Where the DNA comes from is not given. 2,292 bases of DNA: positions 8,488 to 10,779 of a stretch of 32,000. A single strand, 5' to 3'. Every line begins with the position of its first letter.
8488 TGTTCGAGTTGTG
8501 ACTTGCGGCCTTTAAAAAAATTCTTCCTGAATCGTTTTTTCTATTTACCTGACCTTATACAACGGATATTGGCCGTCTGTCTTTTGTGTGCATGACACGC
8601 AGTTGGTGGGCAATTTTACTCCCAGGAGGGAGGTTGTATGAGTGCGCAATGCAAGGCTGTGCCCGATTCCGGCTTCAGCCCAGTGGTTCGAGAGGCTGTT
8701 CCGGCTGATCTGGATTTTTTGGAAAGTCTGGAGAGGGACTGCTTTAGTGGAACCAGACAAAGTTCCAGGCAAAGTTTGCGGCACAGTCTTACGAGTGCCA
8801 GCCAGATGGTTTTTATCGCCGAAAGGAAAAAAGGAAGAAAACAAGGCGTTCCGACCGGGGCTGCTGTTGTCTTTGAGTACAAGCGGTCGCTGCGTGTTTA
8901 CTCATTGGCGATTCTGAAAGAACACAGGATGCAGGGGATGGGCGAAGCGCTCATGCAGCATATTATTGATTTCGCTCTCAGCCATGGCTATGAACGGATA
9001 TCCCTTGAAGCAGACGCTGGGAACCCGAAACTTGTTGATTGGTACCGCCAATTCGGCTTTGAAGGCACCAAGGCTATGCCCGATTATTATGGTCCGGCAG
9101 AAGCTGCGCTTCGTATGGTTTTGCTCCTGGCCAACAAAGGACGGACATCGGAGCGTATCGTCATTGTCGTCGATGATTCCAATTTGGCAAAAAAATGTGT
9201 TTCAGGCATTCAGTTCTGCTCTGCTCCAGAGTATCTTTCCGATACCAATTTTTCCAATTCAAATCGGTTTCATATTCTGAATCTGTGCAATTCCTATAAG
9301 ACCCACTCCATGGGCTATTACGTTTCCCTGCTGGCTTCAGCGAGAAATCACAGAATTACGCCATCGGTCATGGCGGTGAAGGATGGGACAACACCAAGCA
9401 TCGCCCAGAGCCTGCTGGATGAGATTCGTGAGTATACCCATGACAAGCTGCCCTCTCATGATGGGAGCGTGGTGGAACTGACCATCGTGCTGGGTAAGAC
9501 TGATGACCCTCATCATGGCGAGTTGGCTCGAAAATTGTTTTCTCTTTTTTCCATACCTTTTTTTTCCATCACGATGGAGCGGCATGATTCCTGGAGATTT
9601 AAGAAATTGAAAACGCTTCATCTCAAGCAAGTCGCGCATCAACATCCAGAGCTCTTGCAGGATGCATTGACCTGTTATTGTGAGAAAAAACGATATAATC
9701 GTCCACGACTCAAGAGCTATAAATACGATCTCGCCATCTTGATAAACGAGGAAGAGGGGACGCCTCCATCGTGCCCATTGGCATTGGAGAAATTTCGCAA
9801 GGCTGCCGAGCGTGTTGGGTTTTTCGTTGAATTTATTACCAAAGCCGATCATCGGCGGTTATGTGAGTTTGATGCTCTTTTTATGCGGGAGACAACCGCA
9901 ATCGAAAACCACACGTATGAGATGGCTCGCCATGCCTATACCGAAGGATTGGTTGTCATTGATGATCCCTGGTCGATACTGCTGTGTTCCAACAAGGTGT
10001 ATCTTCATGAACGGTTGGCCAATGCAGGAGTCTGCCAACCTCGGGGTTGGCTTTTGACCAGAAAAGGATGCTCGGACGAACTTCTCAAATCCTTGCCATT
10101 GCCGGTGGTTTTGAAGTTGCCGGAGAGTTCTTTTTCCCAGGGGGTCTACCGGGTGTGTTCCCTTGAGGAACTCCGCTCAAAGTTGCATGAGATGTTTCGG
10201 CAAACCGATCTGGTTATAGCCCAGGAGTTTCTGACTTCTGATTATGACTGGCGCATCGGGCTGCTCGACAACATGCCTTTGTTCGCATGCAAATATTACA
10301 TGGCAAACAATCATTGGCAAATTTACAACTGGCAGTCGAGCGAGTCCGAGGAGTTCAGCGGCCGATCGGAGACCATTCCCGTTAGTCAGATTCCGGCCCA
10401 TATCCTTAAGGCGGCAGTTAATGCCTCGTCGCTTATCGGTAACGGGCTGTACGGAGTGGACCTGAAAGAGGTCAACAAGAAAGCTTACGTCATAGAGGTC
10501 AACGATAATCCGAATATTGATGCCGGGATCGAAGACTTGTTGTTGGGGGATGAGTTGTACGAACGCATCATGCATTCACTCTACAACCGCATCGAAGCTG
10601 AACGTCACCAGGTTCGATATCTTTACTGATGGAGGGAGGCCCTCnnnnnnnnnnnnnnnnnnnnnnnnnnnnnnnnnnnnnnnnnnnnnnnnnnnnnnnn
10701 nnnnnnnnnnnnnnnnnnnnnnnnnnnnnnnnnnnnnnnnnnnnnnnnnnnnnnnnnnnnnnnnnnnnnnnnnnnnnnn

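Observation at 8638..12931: GNAT-ATP-grasp fusion + SET methyltransferase operon facing a GNAT-nitrilase fusion: candidate undescribed N-acetyl-peptide or protein-modification module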

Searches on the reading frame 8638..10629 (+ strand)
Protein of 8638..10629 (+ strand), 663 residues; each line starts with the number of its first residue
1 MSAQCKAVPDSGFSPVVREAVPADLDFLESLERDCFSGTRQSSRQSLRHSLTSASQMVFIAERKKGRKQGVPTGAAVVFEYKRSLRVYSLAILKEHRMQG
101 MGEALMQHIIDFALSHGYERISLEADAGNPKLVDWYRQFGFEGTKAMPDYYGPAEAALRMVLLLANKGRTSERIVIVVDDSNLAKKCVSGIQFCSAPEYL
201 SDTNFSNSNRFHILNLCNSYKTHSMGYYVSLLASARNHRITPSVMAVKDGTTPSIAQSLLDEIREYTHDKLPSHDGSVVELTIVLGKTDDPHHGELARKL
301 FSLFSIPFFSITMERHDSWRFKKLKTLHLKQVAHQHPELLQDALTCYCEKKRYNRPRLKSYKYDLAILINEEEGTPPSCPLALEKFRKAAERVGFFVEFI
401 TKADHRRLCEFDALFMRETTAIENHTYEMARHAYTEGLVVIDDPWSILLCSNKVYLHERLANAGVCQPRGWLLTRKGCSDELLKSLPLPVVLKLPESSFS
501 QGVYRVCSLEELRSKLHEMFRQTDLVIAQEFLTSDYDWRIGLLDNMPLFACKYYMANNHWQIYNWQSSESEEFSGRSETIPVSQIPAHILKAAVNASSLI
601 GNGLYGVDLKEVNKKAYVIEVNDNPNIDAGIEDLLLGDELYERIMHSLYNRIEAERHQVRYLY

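Call 3: search_protein_families(library=pfam, proteins=[window:8638-10629:+], max_evalue=0.01)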
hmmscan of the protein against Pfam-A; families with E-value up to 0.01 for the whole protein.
window:8638-10629:+ (663 aa): 9 families
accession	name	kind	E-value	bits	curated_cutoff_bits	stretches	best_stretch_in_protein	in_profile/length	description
PF14401.11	RLAN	-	3.6e-43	147.2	25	1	197-342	2-149/150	RimK-like ATPgrasp N-terminal domain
PF00583.31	Acetyltransf_1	-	1.8e-12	48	20.7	1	27-141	3-116/116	Acetyltransferase (GNAT) family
PF13673.13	Acetyltransf_10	-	5.3e-09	36.6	23.6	1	41-145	16-111/128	Acetyltransferase (GNAT) domain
PF13508.13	Acetyltransf_7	-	6.5e-09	36.5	27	1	57-142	4-83/84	Acetyltransferase (GNAT) domain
PF07478.18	Dala_Dala_lig_C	-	9.4e-06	25.7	24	1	470-625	19-176/204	D-ala D-ala ligase C-terminus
PF08443.16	RimK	-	1.4e-05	25.2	21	1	451-628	2-170/188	RimK-like ATP-grasp domain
PF02655.19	ATP-grasp_3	-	8.8e-05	23.1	23.2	1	450-622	1-154/160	ATP-grasp domain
PF13523.12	Acetyltransf_8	-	0.0027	17.8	27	1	95-145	90-141/145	Acetyltransferase (GNAT) domain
PF13480.13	Acetyltransf_6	-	0.0041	17.7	22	0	69-123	80-134/143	Acetyltransferase (GNAT) domain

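Call 4: search_protein_families(library=ncbifam, proteins=[window:8638-10629:+], max_evalue=0.01)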
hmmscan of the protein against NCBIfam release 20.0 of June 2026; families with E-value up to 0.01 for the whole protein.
window:8638-10629:+ (663 aa): 24 families
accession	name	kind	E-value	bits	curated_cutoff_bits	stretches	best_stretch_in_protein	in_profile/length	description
TIGR00768.1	rimK_fam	subfamily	8.4e-17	61.4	143.4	1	393-627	30-257/276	RimK family alpha-L-glutamate ligase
TIGR02144.1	LysX_arch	equivalog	1.7e-14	53.6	275.6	1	423-626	58-255/281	lysine biosynthesis protein LysX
NF040720.1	MptN_Meth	equivalog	3.6e-11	42.7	350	1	399-631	44-274/291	tetrahydromethanopterin:alpha-L-glutamate ligase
TIGR01575.1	rimI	equivalog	1.2e-10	41.6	86.4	1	28-157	5-129/132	ribosomal protein S18-alanine N-acetyltransferase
NF033083.0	AAC_3_I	equivalog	8.5e-08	32.5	200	1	40-141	32-134/145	AAC(3)-I family aminoglycoside N-acetyltransferase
NF002378.0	PRK01372.1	subfamily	2.6e-06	26.4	243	1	449-625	97-271/305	D-alanine--D-alanine ligase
TIGR01205.1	D_ala_D_alaTIGR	subfamily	3.3e-06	26.3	245.65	1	448-625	102-287/318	D-alanine--D-alanine ligase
NF002563.0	PRK02186.1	subfamily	4.5e-06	25.2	625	1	444-532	99-188/890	argininosuccinate lyase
NF009402.0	PRK12767.1-1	equivalog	8.8e-06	24.7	218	1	425-535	91-196/329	carbamoyl phosphate synthase-like protein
NF009110.0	PRK12458.1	subfamily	1.1e-05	24.6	408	1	405-622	80-301/349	glutathione synthetase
NF002959.0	PRK03624.1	equivalog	1.5e-05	24.7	124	1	45-145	38-133/147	GNAT family acetyltransferase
NF000487.1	stat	exception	7.8e-05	22.3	420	1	75-142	94-162/189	streptothricin N-acetyltransferase STAT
NF007025.1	PRK09491.1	equivalog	0.00026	21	173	1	87-155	65-133/145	ribosomal protein S18-alanine N-acetyltransferase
NF012214.1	D_ala_D_ser_VanC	exception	0.00072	18.8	650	1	448-532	132-220/350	D-alanine--D-serine ligase VanC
NF000207.3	D_ala_D_ser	equivalog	0.00076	18.7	520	1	449-532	128-214/342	D-alanine--D-serine ligase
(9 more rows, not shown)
